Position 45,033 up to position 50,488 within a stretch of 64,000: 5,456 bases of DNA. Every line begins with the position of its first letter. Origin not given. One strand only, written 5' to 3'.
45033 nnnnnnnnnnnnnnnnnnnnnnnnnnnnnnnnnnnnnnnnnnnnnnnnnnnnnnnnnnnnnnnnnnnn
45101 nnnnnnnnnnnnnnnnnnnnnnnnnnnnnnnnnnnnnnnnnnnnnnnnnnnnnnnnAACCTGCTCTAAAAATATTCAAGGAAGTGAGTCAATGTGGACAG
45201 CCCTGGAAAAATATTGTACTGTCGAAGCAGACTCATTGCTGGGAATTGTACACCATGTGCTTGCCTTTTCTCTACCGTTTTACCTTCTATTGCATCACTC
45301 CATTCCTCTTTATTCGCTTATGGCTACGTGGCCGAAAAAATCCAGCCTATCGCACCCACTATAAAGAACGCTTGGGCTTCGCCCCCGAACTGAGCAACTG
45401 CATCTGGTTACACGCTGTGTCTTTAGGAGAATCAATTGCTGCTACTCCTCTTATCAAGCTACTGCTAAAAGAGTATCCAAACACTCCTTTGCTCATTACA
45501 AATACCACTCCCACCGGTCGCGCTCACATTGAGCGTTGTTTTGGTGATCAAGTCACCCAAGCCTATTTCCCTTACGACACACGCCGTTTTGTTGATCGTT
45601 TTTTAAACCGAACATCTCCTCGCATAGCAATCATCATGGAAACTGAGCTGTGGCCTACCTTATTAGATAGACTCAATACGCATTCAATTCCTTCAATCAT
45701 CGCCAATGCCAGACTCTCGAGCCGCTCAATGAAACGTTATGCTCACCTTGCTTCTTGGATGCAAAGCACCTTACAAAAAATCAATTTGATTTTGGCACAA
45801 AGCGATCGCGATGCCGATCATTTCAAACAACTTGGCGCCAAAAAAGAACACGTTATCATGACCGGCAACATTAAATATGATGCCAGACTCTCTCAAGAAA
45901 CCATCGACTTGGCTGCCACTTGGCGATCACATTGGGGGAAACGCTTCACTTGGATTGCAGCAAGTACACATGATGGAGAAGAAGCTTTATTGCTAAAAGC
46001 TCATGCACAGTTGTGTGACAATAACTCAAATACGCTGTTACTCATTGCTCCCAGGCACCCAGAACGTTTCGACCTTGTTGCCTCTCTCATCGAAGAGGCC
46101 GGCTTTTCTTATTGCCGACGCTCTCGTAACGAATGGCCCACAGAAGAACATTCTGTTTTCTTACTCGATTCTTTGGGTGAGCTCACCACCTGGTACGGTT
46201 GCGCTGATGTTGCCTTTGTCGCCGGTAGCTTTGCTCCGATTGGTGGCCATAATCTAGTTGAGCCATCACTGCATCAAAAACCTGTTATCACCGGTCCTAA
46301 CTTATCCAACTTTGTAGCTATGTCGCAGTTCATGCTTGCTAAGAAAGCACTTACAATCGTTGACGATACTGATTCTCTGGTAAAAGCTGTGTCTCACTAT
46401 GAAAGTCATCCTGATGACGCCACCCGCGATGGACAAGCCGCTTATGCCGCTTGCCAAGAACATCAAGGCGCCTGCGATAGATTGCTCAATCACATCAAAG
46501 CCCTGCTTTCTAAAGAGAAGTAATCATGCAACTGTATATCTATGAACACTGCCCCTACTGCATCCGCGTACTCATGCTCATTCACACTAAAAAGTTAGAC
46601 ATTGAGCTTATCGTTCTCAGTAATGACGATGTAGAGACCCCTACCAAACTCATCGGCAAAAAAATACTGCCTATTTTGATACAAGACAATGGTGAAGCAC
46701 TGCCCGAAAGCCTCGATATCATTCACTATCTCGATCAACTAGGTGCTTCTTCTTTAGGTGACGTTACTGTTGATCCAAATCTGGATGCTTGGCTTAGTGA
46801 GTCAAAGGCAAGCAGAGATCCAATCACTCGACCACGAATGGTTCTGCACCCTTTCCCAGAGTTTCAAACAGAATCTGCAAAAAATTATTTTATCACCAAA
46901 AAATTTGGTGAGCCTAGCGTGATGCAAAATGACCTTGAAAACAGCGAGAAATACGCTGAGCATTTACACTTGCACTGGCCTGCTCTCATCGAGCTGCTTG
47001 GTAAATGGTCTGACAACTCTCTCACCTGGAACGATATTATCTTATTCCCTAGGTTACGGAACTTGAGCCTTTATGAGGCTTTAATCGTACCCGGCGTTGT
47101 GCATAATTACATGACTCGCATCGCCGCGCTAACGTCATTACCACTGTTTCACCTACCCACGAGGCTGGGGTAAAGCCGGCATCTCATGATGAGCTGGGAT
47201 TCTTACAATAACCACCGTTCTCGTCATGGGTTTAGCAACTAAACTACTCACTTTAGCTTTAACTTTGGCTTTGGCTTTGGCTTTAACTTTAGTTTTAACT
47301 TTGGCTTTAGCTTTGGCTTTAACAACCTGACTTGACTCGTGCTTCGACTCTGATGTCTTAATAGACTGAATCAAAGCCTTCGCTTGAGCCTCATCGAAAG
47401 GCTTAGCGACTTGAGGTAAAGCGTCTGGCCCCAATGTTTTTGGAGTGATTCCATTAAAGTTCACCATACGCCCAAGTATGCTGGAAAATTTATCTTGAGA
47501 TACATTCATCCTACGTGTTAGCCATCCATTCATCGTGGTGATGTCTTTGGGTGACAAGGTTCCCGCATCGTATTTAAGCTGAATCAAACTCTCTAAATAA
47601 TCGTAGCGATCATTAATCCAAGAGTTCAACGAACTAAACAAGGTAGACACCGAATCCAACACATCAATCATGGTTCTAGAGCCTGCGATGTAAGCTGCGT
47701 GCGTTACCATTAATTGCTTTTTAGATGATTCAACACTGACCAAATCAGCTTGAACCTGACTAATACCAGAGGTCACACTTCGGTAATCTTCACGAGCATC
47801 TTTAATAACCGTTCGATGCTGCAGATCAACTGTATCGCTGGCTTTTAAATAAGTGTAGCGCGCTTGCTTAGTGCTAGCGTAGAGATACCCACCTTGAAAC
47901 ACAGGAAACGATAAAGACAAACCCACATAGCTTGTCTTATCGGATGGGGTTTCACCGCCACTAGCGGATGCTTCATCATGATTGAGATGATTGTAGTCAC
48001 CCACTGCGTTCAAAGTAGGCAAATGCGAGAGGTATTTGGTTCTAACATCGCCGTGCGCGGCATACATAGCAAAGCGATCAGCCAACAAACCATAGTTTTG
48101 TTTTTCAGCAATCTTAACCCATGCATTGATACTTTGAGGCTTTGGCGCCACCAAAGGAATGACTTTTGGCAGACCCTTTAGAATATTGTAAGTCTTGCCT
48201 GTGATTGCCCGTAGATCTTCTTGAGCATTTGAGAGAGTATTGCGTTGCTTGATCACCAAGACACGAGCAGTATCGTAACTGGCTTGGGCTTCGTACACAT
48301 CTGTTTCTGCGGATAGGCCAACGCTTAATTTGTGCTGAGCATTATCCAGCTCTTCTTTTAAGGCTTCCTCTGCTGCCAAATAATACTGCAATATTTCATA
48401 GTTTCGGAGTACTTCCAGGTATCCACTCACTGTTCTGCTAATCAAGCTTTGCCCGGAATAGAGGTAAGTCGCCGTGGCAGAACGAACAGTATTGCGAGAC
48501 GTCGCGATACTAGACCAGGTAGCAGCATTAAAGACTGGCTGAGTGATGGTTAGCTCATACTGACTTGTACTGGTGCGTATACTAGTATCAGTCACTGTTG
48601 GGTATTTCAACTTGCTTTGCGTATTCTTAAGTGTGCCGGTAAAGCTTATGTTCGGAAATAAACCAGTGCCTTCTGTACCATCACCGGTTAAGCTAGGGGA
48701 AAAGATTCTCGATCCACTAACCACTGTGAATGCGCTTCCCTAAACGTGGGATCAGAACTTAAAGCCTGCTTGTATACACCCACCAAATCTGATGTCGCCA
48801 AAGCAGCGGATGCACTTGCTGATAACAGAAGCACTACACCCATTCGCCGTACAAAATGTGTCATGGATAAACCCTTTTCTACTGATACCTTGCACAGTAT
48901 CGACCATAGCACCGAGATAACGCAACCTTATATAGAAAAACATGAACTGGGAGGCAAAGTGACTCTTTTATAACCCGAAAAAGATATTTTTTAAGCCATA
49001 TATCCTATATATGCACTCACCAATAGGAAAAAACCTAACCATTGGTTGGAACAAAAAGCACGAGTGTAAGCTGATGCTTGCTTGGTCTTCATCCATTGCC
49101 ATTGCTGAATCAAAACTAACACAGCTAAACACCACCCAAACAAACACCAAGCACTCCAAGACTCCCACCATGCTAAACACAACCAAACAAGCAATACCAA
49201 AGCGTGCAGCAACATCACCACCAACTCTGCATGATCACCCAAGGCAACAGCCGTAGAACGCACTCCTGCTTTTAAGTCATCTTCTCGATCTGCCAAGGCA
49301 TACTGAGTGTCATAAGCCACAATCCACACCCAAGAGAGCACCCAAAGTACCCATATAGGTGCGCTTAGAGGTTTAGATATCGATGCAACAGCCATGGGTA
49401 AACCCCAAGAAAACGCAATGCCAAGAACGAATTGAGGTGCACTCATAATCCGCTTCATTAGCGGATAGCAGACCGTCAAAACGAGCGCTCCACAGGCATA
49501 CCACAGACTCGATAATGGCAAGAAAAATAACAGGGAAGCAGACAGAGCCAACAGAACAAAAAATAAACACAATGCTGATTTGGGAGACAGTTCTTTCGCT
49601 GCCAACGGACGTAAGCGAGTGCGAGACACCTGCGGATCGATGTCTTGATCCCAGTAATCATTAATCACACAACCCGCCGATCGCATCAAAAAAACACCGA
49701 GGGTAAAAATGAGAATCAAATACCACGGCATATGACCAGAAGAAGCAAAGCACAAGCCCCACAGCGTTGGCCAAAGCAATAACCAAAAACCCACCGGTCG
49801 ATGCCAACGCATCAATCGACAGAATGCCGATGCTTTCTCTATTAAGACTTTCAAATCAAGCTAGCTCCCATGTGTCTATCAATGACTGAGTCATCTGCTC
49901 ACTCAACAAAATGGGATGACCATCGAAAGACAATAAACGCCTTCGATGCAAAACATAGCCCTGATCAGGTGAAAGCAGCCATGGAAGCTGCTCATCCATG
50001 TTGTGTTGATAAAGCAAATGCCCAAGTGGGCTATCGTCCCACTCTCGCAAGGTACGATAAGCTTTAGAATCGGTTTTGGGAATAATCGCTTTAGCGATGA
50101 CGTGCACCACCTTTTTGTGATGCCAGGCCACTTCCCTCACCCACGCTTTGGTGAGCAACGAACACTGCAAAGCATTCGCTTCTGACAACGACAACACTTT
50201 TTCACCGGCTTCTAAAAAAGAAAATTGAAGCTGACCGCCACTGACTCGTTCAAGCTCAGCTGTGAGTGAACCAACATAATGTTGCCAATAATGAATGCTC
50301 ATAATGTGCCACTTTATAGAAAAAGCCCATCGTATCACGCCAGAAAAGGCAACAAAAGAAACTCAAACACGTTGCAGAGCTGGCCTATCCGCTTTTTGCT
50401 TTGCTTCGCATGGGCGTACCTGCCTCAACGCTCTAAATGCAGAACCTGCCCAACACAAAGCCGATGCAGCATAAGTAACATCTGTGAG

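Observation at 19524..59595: Very dense family of dispersed palindromic REP/MITE-like repeats occupying most accessory intergenic spaces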

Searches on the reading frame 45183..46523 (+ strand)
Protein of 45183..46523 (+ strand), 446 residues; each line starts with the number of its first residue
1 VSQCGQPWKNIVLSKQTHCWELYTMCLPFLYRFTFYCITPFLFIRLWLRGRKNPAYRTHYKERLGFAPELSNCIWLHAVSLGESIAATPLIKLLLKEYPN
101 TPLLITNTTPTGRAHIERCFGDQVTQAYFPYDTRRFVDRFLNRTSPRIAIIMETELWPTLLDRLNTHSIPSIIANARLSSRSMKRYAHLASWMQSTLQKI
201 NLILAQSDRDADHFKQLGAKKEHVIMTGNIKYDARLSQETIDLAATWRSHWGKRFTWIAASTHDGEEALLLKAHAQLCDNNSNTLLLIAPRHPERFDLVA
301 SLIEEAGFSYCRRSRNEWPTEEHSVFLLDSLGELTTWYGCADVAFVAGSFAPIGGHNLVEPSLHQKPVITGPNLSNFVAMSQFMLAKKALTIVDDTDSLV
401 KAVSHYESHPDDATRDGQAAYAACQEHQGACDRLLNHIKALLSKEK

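Call 62: search_protein_families(library=pfam, max_evalue=0.001, proteins=[window:45183-46523:+])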
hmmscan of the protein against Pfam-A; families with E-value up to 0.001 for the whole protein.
window:45183-46523:+ (446 aa): 1 family
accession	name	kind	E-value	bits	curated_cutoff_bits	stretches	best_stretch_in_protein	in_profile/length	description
PF04413.22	Glycos_transf_N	-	7.3e-63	211.8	23.9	1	59-234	2-179/179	3-Deoxy-D-manno-octulosonic-acid transferase (kdotransferase)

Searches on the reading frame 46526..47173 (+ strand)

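Call 62: search_protein_families(library=pfam, max_evalue=0.001, proteins=[window:46526-47173:+])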
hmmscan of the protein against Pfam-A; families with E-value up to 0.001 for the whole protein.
window:46526-47173:+ (215 aa): 3 families
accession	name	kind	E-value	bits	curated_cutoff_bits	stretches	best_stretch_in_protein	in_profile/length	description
PF04399.18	Glutaredoxin2_C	-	1.7e-23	83.3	32.8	1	86-209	2-127/130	Glutaredoxin 2, C terminal domain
PF13417.12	GST_N_3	-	1.7e-12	47.9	22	1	3-72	1-70/75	Glutathione S-transferase, N-terminal domain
PF13409.12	GST_N_2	-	3.3e-09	37.6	25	1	8-71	1-69/70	Glutathione S-transferase, N-terminal domain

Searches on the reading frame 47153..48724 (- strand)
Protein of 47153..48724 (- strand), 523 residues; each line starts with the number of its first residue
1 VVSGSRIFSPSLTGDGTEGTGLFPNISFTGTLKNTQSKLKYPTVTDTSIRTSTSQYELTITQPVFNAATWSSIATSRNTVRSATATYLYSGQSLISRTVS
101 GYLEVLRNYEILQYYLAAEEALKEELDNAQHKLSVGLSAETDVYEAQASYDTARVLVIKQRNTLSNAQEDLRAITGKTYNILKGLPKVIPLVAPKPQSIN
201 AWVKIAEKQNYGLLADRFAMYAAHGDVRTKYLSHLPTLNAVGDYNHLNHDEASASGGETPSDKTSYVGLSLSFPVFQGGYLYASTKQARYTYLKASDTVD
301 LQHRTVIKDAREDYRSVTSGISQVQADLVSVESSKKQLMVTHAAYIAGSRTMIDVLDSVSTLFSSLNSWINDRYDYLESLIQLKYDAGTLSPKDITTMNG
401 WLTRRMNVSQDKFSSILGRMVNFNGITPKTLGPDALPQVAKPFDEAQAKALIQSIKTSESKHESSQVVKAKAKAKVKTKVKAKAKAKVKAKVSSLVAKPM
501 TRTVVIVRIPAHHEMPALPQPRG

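Call 62: search_protein_families(library=pfam, max_evalue=0.001, proteins=[window:47153-48724:-])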
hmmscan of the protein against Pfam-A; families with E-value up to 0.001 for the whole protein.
window:47153-48724:- (523 aa): 1 family
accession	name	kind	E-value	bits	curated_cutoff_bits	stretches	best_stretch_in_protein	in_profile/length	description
PF02321.23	OEP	-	2e-36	126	22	2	200-385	2-184/187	Outer membrane efflux protein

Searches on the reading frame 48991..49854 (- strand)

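Call 62: search_protein_families(library=pfam, max_evalue=0.001, proteins=[window:48991-49854:-])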
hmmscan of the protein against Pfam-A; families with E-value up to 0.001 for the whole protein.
window:48991-49854:- (287 aa): 1 family
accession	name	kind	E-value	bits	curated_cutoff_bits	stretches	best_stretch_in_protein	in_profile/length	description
PF01040.23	UbiA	-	1e-58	199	34.2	1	26-267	1-244/250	UbiA prenyltransferase family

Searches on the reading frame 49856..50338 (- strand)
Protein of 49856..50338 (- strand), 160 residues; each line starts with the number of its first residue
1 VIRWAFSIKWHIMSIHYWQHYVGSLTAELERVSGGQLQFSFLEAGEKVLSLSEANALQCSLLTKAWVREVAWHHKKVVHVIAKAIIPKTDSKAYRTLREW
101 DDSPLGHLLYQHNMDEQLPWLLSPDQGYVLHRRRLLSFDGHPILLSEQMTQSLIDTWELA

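Call 62: search_protein_families(library=pfam, max_evalue=0.001, proteins=[window:49856-50338:-])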
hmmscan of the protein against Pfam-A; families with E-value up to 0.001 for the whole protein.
window:49856-50338:- (160 aa): 1 family
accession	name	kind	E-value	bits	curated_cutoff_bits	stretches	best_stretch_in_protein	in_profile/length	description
PF04345.18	Chor_lyase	-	1.3e-07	31.9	23.6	1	11-148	16-156/168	Chorismate lyase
